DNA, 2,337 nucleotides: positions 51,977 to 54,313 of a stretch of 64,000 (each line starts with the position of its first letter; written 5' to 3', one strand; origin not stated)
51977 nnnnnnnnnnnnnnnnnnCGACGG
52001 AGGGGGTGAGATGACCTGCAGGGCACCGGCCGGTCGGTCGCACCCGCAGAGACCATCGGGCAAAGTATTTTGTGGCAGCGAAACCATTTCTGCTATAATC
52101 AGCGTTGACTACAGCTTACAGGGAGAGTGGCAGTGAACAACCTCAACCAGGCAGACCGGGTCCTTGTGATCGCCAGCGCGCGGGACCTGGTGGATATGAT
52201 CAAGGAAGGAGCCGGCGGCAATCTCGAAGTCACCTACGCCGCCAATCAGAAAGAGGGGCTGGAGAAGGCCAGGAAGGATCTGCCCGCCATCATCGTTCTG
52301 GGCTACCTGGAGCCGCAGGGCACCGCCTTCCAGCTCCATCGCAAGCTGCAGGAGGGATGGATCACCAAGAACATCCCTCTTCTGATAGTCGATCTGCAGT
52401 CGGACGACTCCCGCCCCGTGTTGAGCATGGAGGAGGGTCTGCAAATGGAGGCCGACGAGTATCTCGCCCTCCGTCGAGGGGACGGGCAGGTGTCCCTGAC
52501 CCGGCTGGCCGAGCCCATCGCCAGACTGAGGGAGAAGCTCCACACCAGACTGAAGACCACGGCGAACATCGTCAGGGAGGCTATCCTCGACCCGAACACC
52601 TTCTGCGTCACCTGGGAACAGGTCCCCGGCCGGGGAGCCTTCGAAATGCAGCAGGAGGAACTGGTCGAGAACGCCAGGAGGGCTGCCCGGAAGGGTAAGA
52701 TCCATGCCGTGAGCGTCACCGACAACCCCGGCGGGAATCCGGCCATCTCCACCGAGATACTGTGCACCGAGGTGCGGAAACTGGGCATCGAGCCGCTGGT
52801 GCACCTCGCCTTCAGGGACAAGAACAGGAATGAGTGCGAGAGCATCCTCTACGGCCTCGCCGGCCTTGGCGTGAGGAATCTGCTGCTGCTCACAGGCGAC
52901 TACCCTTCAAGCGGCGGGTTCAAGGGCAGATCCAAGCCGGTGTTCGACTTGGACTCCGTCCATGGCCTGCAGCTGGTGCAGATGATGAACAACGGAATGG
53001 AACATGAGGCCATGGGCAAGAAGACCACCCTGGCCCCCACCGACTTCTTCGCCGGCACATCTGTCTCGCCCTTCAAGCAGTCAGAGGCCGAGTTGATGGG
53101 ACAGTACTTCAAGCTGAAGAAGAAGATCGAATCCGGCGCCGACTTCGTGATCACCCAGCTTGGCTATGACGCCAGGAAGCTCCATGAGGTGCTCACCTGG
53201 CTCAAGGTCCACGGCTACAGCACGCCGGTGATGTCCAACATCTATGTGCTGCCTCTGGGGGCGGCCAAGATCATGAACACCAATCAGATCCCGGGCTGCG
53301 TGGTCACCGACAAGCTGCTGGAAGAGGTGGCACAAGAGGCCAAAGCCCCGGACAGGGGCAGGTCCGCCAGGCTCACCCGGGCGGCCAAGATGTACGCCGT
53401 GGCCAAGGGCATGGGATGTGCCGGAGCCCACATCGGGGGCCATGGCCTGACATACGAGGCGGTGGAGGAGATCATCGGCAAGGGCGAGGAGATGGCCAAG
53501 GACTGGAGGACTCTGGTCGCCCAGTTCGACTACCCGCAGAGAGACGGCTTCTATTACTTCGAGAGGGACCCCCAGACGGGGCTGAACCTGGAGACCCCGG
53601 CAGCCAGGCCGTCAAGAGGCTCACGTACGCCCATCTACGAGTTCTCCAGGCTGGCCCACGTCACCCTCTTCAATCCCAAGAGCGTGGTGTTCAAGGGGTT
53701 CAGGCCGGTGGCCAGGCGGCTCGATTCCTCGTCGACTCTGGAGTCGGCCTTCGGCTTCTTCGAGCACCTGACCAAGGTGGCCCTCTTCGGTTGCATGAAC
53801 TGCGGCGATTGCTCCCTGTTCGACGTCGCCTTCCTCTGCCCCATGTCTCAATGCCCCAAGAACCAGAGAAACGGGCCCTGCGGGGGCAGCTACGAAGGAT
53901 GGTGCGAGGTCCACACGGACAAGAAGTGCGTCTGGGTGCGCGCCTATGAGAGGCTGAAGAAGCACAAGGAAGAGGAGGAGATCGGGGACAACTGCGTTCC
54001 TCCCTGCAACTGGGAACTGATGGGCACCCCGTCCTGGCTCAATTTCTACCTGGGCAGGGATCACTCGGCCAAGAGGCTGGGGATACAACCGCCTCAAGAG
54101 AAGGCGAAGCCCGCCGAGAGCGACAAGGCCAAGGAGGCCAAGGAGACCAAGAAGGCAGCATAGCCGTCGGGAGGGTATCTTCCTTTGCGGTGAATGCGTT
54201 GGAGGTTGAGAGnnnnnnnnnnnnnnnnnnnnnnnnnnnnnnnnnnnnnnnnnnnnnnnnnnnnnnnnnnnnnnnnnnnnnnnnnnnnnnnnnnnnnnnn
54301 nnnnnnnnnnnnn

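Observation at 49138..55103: Pseudo-receiver::MetF::MetV-like three-domain fusion followed by a second metF, downstream of thyX and a cNMP-sensing hybrid histidine kinase with orphan CheY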

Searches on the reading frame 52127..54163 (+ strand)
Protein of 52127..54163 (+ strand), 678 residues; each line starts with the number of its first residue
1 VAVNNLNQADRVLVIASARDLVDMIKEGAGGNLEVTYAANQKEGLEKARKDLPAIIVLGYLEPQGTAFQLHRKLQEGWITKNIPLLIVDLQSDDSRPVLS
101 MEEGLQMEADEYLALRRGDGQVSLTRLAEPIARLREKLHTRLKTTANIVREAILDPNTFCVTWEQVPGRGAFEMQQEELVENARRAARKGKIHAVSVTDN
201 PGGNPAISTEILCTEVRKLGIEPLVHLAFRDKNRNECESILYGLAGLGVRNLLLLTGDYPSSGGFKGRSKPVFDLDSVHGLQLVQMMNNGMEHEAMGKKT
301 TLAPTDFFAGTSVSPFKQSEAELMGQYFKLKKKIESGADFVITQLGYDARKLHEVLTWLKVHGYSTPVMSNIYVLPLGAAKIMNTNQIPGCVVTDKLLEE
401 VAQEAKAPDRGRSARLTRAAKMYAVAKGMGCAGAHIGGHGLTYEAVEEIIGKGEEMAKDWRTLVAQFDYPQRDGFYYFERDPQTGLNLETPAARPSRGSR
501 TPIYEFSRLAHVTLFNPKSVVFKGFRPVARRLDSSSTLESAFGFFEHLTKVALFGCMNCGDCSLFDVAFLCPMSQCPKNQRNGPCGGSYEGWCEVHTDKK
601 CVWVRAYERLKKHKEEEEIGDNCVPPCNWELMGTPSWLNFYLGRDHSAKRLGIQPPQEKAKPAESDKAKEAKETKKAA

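Call 3: search_protein_families(library=pfam, proteins=[window:52127-54163:+], max_evalue=0.1)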
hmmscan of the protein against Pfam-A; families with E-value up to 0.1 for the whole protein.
window:52127-54163:+ (678 aa): 3 families
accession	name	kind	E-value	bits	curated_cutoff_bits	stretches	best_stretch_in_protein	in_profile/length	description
PF12225.13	DUF5981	-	2.5e-28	98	23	1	540-630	6-95/95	Methylene-tetrahydrofolate reductase C terminal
PF02219.23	MTHFR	-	1.4e-21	77.5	24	1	154-411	6-245/287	Methylenetetrahydrofolate reductase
PF04055.27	Radical_SAM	-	0.0051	17.4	29.5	0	158-210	12-61/166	Radical SAM superfamily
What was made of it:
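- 52586..53446 (+): MTHFR (beta-alpha)8 barrel, residues about 154-440. It keeps the equivalents of E. coli Glu28, Thr59, His88, Asp120 and Gln183. PF02219 77.5 bits (call 3).
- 53744..54016 (+): MetV-like Cys-rich domain, residues 540-630. Eight invariant Cys: 556, 559, 562, 571, 576, 585, 593, 601. PF12225 98 bits (call 3).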

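Call 4: search_protein_families(library=ncbifam, proteins=[window:52127-54163:+], max_evalue=0.1)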
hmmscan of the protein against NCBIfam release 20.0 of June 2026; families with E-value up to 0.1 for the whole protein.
window:52127-54163:+ (678 aa): 12 families
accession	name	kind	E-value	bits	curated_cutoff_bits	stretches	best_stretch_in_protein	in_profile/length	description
NF006396.0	PRK08645.1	equivalog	3e-35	121.4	453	1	173-428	333-578/611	bifunctional homocysteine S-methyltransferase/methylenetetrahydrofolate reductase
TIGR00676.1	fadh2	equivalog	1.2e-16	60.8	293.7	1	188-423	25-245/275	methylenetetrahydrofolate reductase [NAD(P)H]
TIGR00677.1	fadh2_euk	equivalog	3.2e-11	43.1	310.05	1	181-373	20-197/281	methylenetetrahydrofolate reductase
TIGR02154.1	PhoB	equivalog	6.2e-06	25.7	296.2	1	10-114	3-104/226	phosphate regulon transcriptional regulator PhoB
NF047465.1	hybrid_HK_LvrA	exception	0.00034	18.7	1200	1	7-105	465-563/819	hybrid histidine kinase/response regulator LvrA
NF041733.1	resp_reg_CseB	equivalog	0.0011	18.3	350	1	33-139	25-123/228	two-component system response regulator CseB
NF007135.0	PRK09581.1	equivalog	0.0023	16.8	474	1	34-148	28-139/457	PleD family two-component system response regulator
NF006950.0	PRK09432.1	equivalog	0.0063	15.8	382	0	327-349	166-188/296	methylenetetrahydrofolate reductase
NF045944.1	ResRegRpaBCyano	equivalog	0.011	15.2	330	1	33-114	22-96/229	response regulator transcription factor RpaB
NF007546.0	PRK10161.1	equivalog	0.012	15.2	471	1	12-113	5-103/229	phosphate response regulator transcription factor PhoB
NF041209.1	resp_regPieR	equivalog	0.029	14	450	1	31-114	23-99/231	two component system response regulator PieR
NF040534.1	resp_reg_YycF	equivalog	0.06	12.6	340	1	15-136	6-120/231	response regulator YycF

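Call 5: find_homologous_proteins(query=window:52127-54163:+, max_evalue=0.00001)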
Query window:52127-54163:+ (678 aa): 2805 proteins with E <= 0.00001 among 8000 candidates; the best 120 are listed.
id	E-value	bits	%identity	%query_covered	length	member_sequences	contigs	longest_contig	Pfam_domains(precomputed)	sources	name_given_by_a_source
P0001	0.0e+0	1474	94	100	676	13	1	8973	PF02219.24,PF12225.14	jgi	-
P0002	0.0e+0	1451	92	99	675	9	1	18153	PF02219.24,PF12225.14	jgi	jgi:methylenetetrahydrofolate reductase (NADPH)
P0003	0.0e+0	1439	91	100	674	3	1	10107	PF02219.24,PF12225.14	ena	-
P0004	0.0e+0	1382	87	99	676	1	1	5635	PF02219.24,PF12225.14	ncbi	-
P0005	0.0e+0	1316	83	99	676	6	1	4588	PF02219.24,PF12225.14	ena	-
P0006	0.0e+0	1209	75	99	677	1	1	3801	PF02219.24,PF12225.14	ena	-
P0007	0.0e+0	1208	76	99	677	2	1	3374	PF02219.24,PF12225.14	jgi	-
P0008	0.0e+0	1189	74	99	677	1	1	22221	PF02219.24,PF12225.14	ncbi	-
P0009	0.0e+0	1181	73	99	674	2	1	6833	PF02219.24,PF12225.14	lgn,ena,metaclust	metaclust:\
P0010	0.0e+0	1180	73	99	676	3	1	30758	PF02219.24,PF12225.14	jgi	-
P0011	0.0e+0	1178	73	99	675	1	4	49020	PF02219.24,PF12225.14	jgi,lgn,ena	-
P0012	0.0e+0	1177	74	98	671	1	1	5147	PF02219.24,PF12225.14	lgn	-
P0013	0.0e+0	1175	75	96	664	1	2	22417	PF02219.24,PF12225.14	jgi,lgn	-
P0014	0.0e+0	1174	73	99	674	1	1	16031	PF02219.24,PF12225.14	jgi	-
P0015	0.0e+0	1174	73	99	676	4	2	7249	PF02219.24,PF12225.14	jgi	-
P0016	0.0e+0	1170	73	98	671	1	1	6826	PF02219.24,PF12225.14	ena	-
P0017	0.0e+0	1155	73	99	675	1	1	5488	PF02219.24,PF12225.14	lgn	-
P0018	0.0e+0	1147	72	96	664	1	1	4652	PF02219.24,PF12225.14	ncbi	-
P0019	0.0e+0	1139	72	97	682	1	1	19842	PF02219.24,PF12225.14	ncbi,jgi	-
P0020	0.0e+0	1135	72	97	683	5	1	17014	PF02219.24,PF12225.14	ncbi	-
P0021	0.0e+0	1130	70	99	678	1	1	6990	PF02219.24,PF12225.14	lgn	-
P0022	0.0e+0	1130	71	97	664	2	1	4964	PF02219.24,PF12225.14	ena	-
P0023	0.0e+0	1126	70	98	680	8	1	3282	PF02219.24,PF12225.14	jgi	-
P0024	0.0e+0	1125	70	99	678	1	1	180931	PF02219.24,PF12225.14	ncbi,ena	-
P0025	0.0e+0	1124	72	96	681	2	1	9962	PF02219.24,PF12225.14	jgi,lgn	jgi:methylenetetrahydrofolate reductase (NADPH)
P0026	0.0e+0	1121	70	99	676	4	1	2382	PF02219.24,PF12225.14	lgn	-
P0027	0.0e+0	1121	70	98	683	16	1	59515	PF02219.24,PF12225.14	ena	-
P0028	0.0e+0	1118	70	99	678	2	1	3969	PF02219.24,PF12225.14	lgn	-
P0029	0.0e+0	1117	70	99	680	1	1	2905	PF02219.24,PF12225.14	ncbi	-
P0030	0.0e+0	1116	71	98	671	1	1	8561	PF02219.24,PF12225.14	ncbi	ncbi:methylenetetrahydrofolate reductase C-terminal domain-containing protein [Chloroflexota bacteri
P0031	0.0e+0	1113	70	98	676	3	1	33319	PF02219.24,PF12225.14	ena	-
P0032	0.0e+0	1111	70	98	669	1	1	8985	PF02219.24,PF12225.14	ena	-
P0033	0.0e+0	1109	70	99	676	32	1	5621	PF02219.24,PF12225.14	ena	-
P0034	0.0e+0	1109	70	97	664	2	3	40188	PF02219.24,PF12225.14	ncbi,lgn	-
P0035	0.0e+0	1109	69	99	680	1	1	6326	PF02219.24,PF12225.14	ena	-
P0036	0.0e+0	1108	69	98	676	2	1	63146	PF02219.24,PF12225.14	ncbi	-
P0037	0.0e+0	1106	69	99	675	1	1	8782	PF02219.24,PF12225.14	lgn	-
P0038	0.0e+0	1105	69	99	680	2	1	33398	PF02219.24,PF12225.14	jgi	-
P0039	0.0e+0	1100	69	98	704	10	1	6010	PF02219.24,PF12225.14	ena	-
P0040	0.0e+0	1096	68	99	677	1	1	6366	PF02219.24,PF12225.14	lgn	-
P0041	0.0e+0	1095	69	97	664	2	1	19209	PF02219.24,PF12225.14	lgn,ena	-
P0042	0.0e+0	1085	68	98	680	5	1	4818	PF02219.24,PF12225.14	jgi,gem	-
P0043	0.0e+0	1082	70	96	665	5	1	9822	PF02219.24,PF12225.14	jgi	-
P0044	0.0e+0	1071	70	96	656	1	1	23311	PF02219.24,PF12225.14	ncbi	-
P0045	0.0e+0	1067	69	96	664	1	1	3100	PF02219.24,PF12225.14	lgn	-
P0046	0.0e+0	1066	68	99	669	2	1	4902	PF02219.24,PF12225.14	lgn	-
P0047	0.0e+0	1066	67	98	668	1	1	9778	PF02219.24,PF12225.14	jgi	jgi:methylenetetrahydrofolate reductase (NADPH)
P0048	0.0e+0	1065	67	98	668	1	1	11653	PF02219.24,PF12225.14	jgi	jgi:methylenetetrahydrofolate reductase (NADPH)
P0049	0.0e+0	1063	68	96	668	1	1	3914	PF02219.24,PF12225.14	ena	-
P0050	0.0e+0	1061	68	95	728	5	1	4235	PF02219.24,PF12225.14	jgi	jgi:methylenetetrahydrofolate reductase (NADPH)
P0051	0.0e+0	1060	67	98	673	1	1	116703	PF02219.24,PF12225.14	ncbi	-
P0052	0.0e+0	1059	68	95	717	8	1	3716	PF02219.24,PF12225.14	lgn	-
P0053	0.0e+0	1057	68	97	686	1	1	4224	PF02219.24,PF12225.14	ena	-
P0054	0.0e+0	1050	66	100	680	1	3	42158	PF02219.24,PF12225.14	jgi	-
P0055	0.0e+0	1049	67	97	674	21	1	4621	PF02219.24,PF12225.14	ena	-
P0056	0.0e+0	1047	66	96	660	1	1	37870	PF02219.24,PF12225.14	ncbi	-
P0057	0.0e+0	1046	67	98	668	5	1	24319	PF02219.24,PF12225.14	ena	-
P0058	0.0e+0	1044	67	95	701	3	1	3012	PF02219.24,PF12225.14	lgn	-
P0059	0.0e+0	1042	62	96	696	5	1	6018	PF02219.24,PF12225.14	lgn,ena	-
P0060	0.0e+0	1038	64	97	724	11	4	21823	PF02219.24,PF12225.14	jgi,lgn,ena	jgi:methylenetetrahydrofolate reductase (NADPH)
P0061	0.0e+0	1038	68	96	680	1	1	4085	PF02219.24,PF12225.14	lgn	-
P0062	0.0e+0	1037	66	95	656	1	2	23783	PF02219.24,PF12225.14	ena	-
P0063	0.0e+0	1037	66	99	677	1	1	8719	PF02219.24,PF12225.14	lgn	-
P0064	0.0e+0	1037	66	95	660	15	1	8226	PF02219.24,PF12225.14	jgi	-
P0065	0.0e+0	1036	64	99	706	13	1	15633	PF02219.24,PF12225.14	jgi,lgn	-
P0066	0.0e+0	1036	67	96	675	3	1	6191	PF02219.24,PF12225.14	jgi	-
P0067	0.0e+0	1036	66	95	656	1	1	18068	PF02219.24,PF12225.14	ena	-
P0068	0.0e+0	1034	66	95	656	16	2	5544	PF02219.24,PF12225.14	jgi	-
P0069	0.0e+0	1031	65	97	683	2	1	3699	PF02219.24,PF12225.14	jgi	-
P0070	0.0e+0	1030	66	97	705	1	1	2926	PF02219.24,PF12225.14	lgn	-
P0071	0.0e+0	1029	65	98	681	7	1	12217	PF02219.24,PF12225.14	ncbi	-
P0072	0.0e+0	1029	66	99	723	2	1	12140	PF02219.24,PF12225.14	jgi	jgi:methylenetetrahydrofolate reductase (NADPH)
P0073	0.0e+0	1029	65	96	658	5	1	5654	PF02219.24,PF12225.14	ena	-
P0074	0.0e+0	1028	65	98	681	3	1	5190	PF02219.24,PF12225.14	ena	-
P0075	0.0e+0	1027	65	96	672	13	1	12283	PF02219.24,PF12225.14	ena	-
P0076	0.0e+0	1024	65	97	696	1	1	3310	PF02219.24,PF12225.14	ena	-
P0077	0.0e+0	1023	66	95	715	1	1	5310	PF02219.24,PF12225.14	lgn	-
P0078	0.0e+0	1023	65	99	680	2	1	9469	PF02219.24,PF12225.14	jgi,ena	-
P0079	0.0e+0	1018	65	95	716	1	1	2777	PF02219.24,PF12225.14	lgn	-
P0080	0.0e+0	1016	65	95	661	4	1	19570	PF02219.24,PF12225.14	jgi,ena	-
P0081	0.0e+0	1016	65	96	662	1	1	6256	PF02219.24,PF12225.14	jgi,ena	-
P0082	0.0e+0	1015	65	96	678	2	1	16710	PF02219.24,PF12225.14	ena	-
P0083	0.0e+0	1014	66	99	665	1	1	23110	PF02219.24,PF12225.14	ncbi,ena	-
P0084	0.0e+0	1014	66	95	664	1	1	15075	PF02219.24,PF12225.14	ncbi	-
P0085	0.0e+0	1014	64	96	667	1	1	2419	PF02219.24,PF12225.14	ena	-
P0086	0.0e+0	1013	64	99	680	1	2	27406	PF02219.24,PF12225.14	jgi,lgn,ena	-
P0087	0.0e+0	1011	66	99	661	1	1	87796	PF02219.24,PF12225.14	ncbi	ncbi:methylenetetrahydrofolate reductase C-terminal domain-containing protein [Chloroflexota bacteri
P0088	8.4e-298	1008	63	98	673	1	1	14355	PF02219.24,PF12225.14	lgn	-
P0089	9.2e-298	1007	65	95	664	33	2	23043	PF02219.24,PF12225.14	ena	-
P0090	9.5e-298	1007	64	96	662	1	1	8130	PF02219.24,PF12225.14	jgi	jgi:methylenetetrahydrofolate reductase (NADPH)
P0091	1.3e-297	1007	63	96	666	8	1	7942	PF02219.24,PF12225.14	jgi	-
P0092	1.3e-296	1004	63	97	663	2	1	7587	PF02219.24,PF12225.14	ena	-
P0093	9.3e-296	1001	63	97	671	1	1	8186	PF02219.24,PF12225.14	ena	-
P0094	1.2e-295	1000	64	95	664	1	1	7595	PF02219.24,PF12225.14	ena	-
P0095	2.5e-295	999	64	95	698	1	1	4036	PF02219.24,PF12225.14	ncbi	-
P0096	2.6e-295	999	63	97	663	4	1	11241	PF02219.24,PF12225.14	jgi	-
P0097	1.5e-293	993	65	95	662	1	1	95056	PF02219.24,PF12225.14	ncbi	ncbi:methylenetetrahydrofolate reductase C-terminal domain-containing protein [Chloroflexota bacteri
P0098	3.9e-293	992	62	97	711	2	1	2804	PF02219.24,PF12225.14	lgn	-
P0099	6.1e-292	988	62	97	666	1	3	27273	PF02219.24,PF12225.14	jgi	jgi:methylenetetrahydrofolate reductase (NADPH)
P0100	6.6e-292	988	63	97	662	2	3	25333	PF02219.24,PF12225.14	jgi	-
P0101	1.0e-291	987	71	85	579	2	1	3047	PF02219.24,PF12225.14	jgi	jgi:methylenetetrahydrofolate reductase (NADPH)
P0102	2.1e-291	986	63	98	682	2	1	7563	PF02219.24,PF12225.14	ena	-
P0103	3.1e-291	986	65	96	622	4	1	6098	PF02219.24,PF12225.14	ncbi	-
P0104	4.7e-291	985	62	97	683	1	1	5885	PF02219.24,PF12225.14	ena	-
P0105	3.0e-290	983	61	99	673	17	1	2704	PF02219.24,PF12225.14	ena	-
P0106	8.6e-290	981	61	96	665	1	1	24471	PF02219.24,PF12225.14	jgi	-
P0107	3.1e-289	979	62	98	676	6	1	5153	PF02219.24,PF12225.14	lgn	-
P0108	3.1e-289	979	63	97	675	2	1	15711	PF02219.24,PF12225.14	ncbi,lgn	-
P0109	5.0e-289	979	64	92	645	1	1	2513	PF02219.24,PF12225.14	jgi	jgi:methylenetetrahydrofolate reductase (NADPH)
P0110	5.6e-289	978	62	99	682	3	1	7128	PF02219.24,PF12225.14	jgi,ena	-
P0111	4.8e-288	975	61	96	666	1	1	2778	PF02219.24,PF12225.14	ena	-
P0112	3.6e-287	972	63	96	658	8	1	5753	PF02219.24,PF12225.14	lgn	-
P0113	5.2e-287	972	61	97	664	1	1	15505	PF02219.24,PF12225.14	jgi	-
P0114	2.5e-285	966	61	99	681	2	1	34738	PF02219.24,PF12225.14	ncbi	-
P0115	3.1e-285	966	62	96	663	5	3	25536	PF02219.24,PF12225.14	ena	-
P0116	3.2e-285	966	61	97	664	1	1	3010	PF02219.24,PF12225.14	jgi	-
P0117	6.4e-284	962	60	98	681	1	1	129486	PF02219.24,PF12225.14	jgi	jgi:methylenetetrahydrofolate reductase (NADPH)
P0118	6.4e-284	962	62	97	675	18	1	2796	PF02219.24,PF12225.14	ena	-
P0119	1.5e-282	957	61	96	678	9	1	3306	PF02219.24,PF12225.14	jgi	-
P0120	4.7e-282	955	61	99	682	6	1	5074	PF02219.24,PF12225.14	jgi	-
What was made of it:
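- Checked: 120 of the 120 best database clusters cover at least 85% of the query at 60-94% identity (call 5).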

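Call 8: find_encoding_contigs(protein=window:52127-54163:+, flank=10000, max_places=4)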
Protein window:52127-54163:+ (678 aa): no gene with exactly this product is on record in the collection.
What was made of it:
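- Tried and rejected: It is not on record (call 8), so the source genome stays unnamed.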

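Call 9: find_encoding_contigs(protein=P0024, flank=8000, max_places=2)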
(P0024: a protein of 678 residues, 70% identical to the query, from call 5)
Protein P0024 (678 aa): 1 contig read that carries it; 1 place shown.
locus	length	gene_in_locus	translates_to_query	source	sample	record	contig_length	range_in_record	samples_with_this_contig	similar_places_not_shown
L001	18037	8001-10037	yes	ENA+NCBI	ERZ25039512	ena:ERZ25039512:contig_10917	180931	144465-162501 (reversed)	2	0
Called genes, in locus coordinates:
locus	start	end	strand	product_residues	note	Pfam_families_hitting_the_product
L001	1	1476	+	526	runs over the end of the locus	PF00384:Molybdopterin, PF01568:Molydop_binding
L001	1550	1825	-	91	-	PF05016:ParE_toxin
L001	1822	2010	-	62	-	-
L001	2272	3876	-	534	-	PF00158:Sigma54_activat, PF14532:Sigma54_activ_2, PF07728:AAA_5 (weak), PF25601:AAA_lid_14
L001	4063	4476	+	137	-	-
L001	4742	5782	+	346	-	PF13500:AAA_26, PF07085:DRTGG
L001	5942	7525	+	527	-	PF00027:cNMP_binding, PF00512:HisKA (weak), PF02518:HATPase_c, PF00072:Response_reg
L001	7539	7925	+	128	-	PF00072:Response_reg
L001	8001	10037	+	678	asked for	PF02219:MTHFR, PF12225:DUF5981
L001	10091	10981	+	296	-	PF02219:MTHFR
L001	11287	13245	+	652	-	PF16177:ACAS_N, PF00501:AMP-binding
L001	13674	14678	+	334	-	PF01144:CoA_trans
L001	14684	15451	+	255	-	PF01144:CoA_trans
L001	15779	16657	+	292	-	-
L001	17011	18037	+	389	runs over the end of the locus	PF00155:Aminotran_1_2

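Call 10: find_encoding_contigs(protein=P0117, flank=8000, max_places=2)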
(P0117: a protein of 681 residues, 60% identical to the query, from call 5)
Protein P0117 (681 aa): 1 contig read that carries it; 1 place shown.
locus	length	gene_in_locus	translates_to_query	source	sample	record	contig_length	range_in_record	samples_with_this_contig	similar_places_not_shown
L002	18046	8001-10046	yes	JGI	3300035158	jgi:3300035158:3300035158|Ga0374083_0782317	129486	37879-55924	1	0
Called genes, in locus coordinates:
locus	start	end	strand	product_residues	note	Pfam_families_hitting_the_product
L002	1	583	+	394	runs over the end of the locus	PF00465:Fe-ADH, PF13685:Fe-ADH_2, PF25137:ADH_Fe_C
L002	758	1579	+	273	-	PF00106:adh_short, PF08659:KR, PF13561:adh_short_C2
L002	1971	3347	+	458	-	PF01523:PmbA_TldD_1st, PF19289:PmbA_TldD_3rd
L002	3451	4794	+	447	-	PF01523:PmbA_TldD_1st, PF19290:PmbA_TldD_2nd (weak), PF19289:PmbA_TldD_3rd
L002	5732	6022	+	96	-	PF00293:NUDIX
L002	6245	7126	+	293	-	PF02219:MTHFR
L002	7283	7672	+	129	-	PF00072:Response_reg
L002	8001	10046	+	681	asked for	PF02219:MTHFR, PF12225:DUF5981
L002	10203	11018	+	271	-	PF08501:Shikimate_dh_N, PF01488:Shikimate_DH (weak)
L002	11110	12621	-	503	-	PF00072:Response_reg, PF00989:PAS (weak), PF13188:PAS_8 (weak), PF12860:PAS_7 (weak), PF00512:HisKA, PF02518:HATPase_c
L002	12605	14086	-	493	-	PF08448:PAS_4 (faint), PF00989:PAS, PF13426:PAS_9, PF00512:HisKA, PF02518:HATPase_c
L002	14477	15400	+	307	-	PF02219:MTHFR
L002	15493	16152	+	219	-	-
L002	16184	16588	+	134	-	PF13183:Fer4_8, PF13534:Fer4_17 (weak)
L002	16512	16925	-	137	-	-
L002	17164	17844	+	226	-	PF12225:DUF5981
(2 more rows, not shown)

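Call 11: find_encoding_contigs(protein=P0002, flank=8000, max_places=2)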
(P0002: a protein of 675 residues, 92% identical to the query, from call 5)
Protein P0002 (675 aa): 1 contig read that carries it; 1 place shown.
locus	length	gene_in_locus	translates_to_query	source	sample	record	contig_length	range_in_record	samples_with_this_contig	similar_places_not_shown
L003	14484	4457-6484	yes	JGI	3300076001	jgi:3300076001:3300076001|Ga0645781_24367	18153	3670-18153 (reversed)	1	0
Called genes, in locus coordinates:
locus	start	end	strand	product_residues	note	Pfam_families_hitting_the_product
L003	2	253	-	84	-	?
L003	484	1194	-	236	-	PF02592:Vut_1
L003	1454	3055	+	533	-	PF00027:cNMP_binding, PF00512:HisKA, PF02518:HATPase_c, PF00072:Response_reg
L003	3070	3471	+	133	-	PF00072:Response_reg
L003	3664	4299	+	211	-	PF02511:Thy1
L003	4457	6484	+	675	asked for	PF02219:MTHFR, PF12225:DUF5981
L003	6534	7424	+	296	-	PF02219:MTHFR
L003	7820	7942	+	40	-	PF23477:zf_Tbcl_2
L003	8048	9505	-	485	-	PF01139:RtcB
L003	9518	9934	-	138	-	PF01951:Archease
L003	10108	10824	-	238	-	PF02585:PIG-L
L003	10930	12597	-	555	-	PF06609:TRI12, PF07690:MFS_1, PF00083:Sugar_tr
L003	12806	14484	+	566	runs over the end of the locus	PF00117:GATase, PF07722:Peptidase_C26 (faint), PF02540:NAD_synthase (weak), PF00958:GMP_synt_C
